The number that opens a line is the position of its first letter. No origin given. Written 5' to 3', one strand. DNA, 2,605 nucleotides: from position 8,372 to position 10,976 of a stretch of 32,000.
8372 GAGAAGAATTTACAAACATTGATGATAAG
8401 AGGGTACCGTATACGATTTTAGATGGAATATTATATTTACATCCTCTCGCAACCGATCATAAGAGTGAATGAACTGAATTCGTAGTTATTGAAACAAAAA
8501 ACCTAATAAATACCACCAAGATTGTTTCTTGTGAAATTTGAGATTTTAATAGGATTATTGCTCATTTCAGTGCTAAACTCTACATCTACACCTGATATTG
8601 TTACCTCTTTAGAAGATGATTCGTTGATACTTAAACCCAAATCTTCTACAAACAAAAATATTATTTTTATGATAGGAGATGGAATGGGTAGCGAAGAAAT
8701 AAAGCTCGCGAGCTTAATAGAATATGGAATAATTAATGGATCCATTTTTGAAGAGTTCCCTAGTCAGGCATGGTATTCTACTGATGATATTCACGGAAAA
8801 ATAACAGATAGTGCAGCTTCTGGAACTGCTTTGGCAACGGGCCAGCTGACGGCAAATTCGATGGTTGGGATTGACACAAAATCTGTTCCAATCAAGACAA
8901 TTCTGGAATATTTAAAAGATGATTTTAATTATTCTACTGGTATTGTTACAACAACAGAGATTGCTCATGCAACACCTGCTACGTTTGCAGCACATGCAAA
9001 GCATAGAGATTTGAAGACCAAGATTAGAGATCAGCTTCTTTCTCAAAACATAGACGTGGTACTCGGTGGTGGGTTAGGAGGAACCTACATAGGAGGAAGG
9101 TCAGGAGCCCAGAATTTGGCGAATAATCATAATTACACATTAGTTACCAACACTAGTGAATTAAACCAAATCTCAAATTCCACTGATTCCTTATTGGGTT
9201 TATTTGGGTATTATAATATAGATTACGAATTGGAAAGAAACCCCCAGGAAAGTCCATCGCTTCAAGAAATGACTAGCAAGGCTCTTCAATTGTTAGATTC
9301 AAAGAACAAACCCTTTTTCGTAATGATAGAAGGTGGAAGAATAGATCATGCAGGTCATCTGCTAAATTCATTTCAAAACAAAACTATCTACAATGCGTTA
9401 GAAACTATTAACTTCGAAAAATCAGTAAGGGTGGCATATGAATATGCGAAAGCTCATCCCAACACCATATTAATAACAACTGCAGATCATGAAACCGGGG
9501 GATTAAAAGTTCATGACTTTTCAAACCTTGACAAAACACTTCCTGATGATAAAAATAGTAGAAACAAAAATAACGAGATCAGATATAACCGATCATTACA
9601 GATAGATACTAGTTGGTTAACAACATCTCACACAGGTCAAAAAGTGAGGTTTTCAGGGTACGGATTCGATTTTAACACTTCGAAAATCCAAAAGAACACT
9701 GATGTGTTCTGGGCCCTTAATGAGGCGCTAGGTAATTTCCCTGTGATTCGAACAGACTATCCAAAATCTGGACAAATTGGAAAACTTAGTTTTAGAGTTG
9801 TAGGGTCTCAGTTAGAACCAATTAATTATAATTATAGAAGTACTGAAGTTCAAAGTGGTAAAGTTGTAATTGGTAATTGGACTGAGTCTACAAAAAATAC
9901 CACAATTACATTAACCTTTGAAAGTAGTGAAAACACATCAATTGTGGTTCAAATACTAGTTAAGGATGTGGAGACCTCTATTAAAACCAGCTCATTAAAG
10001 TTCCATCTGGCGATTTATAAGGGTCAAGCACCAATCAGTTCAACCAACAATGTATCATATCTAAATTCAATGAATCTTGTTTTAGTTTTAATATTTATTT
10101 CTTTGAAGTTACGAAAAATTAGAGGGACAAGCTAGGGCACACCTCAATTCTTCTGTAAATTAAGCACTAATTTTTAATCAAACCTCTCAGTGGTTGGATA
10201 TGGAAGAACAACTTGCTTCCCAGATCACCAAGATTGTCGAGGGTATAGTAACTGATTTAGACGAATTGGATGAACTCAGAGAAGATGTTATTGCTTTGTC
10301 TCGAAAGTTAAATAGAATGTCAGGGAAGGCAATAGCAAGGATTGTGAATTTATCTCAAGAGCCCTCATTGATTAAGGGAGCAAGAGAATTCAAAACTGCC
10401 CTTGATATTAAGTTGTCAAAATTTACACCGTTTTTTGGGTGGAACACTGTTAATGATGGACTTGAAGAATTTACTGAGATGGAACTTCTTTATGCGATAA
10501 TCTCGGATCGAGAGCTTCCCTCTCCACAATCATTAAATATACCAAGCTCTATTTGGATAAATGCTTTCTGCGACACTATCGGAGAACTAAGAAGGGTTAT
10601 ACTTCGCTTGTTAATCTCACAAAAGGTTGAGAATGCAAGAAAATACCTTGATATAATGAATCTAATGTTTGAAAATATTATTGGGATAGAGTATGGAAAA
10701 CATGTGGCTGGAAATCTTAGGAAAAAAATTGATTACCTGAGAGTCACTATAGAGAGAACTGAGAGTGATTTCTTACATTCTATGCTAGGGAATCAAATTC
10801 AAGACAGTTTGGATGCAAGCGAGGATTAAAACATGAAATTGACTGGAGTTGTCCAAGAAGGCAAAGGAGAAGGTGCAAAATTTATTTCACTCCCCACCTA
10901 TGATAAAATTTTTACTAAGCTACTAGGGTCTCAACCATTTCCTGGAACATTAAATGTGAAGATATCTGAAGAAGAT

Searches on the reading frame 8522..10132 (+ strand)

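Call 4: search_protein_families(library=pfam, proteins=[window:8522-10132:+], max_evalue=1)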
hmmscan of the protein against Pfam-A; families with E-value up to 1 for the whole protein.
window:8522-10132:+ (537 aa): 2 families
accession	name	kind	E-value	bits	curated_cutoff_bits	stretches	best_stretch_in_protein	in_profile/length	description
PF00245.25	Alk_phosphatase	-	1.5e-63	215.6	24.4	1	45-330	2-322/423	Alkaline phosphatase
PF17484.7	TbpB_A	-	0.08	14.1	25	1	319-393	38-110/136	N-Lobe handle Tf-binding protein B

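Call 62: search_protein_families(library=padloc, proteins=[window:8522-10132:+], max_evalue=0.01)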
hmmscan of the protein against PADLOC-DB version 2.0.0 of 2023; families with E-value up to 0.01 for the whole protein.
window:8522-10132:+ (537 aa): 0 families

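Call 63: search_protein_families(library=ncbifam, proteins=[window:8522-10132:+], max_evalue=0.01)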
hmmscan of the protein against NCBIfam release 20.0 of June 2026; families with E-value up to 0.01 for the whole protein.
window:8522-10132:+ (537 aa): 1 family
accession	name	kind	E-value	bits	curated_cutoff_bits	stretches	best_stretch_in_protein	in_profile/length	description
NF007810.0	PRK10518.1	equivalog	1.4e-43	149.3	540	2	41-163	68-196/482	alkaline phosphatase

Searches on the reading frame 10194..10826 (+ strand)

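Call 4: search_protein_families(library=pfam, proteins=[window:10194-10826:+], max_evalue=1)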
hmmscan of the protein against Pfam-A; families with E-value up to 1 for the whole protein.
window:10194-10826:+ (211 aa): 3 families
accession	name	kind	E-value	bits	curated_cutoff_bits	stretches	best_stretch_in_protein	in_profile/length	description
PF01997.21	Translin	-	0.00019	21.9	25.9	1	110-191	115-196/205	Translin family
PF01029.23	NusB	-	0.16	12.8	23.1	1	2-44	39-80/133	NusB family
PF22606.2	Cdc6-ORC-like_ATPase_lid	-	0.18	12.2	27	0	171-190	38-57/60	Cdc6/ORC-like, ATPase lid domain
